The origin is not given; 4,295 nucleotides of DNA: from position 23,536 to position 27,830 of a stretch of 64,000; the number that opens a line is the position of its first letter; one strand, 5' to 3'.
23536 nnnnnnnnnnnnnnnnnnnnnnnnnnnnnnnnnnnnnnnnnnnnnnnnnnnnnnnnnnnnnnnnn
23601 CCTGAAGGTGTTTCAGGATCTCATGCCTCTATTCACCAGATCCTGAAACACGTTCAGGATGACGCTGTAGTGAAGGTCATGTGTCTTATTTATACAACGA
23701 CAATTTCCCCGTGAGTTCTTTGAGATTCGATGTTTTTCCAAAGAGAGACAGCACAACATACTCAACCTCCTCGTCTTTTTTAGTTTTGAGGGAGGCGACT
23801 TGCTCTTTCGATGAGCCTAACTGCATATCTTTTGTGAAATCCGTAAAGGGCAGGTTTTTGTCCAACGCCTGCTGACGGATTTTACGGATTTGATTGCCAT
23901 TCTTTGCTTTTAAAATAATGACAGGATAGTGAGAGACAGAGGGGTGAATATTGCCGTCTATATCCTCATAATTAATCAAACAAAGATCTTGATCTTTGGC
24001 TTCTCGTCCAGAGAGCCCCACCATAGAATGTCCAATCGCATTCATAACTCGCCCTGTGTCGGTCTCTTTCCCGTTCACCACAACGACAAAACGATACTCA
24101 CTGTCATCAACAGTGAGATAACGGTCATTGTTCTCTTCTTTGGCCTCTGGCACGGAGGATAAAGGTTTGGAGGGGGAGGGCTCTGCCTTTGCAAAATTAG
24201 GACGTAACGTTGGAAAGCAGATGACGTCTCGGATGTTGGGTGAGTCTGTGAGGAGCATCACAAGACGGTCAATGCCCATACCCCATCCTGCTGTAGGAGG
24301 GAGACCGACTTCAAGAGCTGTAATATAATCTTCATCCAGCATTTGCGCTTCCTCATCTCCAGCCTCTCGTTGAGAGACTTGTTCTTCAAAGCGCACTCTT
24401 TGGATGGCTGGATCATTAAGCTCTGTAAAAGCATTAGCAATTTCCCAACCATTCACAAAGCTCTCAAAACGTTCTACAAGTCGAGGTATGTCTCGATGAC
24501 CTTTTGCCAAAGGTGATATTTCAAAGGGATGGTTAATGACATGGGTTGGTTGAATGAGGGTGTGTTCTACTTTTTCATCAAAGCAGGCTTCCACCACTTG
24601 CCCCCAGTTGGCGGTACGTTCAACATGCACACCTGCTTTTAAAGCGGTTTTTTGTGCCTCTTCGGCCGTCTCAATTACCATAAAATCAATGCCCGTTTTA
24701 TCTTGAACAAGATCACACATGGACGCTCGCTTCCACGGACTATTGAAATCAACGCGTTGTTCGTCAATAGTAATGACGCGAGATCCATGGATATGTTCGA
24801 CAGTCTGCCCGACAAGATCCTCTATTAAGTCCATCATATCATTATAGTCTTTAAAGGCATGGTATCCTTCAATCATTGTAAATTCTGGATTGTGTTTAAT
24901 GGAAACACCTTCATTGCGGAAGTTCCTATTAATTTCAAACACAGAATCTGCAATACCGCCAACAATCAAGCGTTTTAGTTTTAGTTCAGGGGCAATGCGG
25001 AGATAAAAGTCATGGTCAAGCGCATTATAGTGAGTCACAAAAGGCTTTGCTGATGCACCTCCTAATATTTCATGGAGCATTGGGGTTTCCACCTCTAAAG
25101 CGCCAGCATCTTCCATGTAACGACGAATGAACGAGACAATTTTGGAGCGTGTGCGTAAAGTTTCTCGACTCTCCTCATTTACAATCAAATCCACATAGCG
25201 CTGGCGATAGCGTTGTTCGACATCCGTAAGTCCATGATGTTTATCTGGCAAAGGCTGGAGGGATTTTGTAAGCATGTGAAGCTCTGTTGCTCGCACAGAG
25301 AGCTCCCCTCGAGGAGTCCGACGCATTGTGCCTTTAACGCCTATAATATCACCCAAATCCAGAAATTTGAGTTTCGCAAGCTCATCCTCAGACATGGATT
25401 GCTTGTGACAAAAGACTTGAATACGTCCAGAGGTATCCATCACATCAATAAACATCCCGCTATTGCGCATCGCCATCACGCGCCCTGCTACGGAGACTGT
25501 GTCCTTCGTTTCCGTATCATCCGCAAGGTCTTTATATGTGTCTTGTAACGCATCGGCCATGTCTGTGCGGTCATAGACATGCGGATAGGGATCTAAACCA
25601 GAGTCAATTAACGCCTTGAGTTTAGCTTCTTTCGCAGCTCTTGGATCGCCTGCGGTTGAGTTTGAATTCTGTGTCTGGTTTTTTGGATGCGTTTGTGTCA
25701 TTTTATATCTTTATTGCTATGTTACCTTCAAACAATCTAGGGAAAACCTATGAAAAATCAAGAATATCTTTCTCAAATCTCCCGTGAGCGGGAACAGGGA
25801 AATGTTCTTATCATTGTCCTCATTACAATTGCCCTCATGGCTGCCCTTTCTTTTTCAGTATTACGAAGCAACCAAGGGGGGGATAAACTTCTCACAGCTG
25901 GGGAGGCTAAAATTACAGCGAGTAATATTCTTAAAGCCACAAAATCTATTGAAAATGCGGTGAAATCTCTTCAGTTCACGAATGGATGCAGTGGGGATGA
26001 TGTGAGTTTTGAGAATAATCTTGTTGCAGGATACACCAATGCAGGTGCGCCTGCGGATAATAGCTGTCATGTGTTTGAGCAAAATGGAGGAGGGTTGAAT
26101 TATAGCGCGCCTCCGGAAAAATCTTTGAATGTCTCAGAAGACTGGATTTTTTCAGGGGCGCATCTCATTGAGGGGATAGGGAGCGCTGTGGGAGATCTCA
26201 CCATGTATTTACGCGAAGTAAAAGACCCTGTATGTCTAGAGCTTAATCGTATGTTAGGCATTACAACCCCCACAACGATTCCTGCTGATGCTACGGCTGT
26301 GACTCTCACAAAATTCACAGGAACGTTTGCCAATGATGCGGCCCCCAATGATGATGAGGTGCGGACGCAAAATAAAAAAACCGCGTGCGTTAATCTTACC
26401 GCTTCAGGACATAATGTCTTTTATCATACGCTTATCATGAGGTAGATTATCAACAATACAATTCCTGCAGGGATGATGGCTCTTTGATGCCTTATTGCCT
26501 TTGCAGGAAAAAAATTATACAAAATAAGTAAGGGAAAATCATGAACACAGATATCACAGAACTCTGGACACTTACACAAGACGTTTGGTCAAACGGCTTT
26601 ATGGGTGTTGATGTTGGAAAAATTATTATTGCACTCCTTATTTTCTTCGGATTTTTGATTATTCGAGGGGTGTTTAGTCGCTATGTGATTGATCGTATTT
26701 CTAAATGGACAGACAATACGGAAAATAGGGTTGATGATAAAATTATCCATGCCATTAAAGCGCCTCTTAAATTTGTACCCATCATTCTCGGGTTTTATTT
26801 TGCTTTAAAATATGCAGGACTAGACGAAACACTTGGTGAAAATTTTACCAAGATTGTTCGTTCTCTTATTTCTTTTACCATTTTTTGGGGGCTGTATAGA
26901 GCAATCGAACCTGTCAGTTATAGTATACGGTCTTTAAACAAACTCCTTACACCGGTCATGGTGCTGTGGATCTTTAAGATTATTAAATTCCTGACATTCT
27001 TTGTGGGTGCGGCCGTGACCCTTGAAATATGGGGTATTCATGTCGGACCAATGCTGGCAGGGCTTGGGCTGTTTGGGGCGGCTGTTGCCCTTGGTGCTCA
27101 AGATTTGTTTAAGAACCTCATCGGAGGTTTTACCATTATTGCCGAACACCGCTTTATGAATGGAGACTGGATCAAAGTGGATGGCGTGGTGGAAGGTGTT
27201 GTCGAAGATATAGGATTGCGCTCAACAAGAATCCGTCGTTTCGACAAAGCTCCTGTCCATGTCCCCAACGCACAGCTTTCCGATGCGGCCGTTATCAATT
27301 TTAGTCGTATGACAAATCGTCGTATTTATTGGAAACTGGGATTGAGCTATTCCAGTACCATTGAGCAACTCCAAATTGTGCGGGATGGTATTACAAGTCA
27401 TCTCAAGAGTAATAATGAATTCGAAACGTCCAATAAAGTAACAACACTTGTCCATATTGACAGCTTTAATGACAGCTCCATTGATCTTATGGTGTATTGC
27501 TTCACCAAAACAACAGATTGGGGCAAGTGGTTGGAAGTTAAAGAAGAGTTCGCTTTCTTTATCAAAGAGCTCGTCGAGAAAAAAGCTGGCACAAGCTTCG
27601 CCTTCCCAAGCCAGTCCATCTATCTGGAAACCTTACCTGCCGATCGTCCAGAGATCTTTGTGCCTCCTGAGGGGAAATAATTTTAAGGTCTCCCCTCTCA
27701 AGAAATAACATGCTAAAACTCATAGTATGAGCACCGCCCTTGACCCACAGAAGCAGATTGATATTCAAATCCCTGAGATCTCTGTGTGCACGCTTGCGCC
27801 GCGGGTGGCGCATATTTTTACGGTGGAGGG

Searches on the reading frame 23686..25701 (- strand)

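Call 47: search_protein_families(library=pfam, proteins=[window:23686-25701:-], max_evalue=0.001)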
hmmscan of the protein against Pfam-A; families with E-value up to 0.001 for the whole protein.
window:23686-25701:- (671 aa): 4 families
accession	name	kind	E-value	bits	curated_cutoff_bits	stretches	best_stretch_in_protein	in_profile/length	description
PF00152.25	tRNA-synt_2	-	5.4e-85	285.6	25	1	161-499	2-307/308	tRNA synthetases class II (D, K and N)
PF09391.15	DUF2000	-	2.4e-28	99.2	25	1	537-671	2-133/133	Protein of unknown function (DUF2000)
PF01336.31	tRNA_anti-codon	-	2.7e-14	53.3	27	1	69-143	1-74/75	OB-fold nucleic acid binding domain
PF01409.25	tRNA-synt_2d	-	8.4e-07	29.2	19.8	0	469-493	211-235/246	tRNA synthetases class II core domain (F)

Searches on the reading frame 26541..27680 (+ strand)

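Call 89: search_protein_families(library=pfam, proteins=[window:26541-27680:+], max_evalue=0.00001)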
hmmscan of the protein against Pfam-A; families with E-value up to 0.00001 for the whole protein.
window:26541-27680:+ (379 aa): 3 families
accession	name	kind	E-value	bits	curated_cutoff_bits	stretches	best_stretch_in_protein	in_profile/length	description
PF00924.24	MS_channel_2nd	-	1.1e-20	73.9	20.2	1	188-256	1-68/68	Mechanosensitive ion channel, beta-domain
PF21082.3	MS_channel_3rd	-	7.5e-09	36.3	21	1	266-347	5-83/88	Mechanosensitive ion channel MscS, C-terminal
PF21088.3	MS_channel_1st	-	1.6e-06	28.4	23.1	1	146-187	1-42/42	Mechanosensitive ion channel, transmembrane helices 2/3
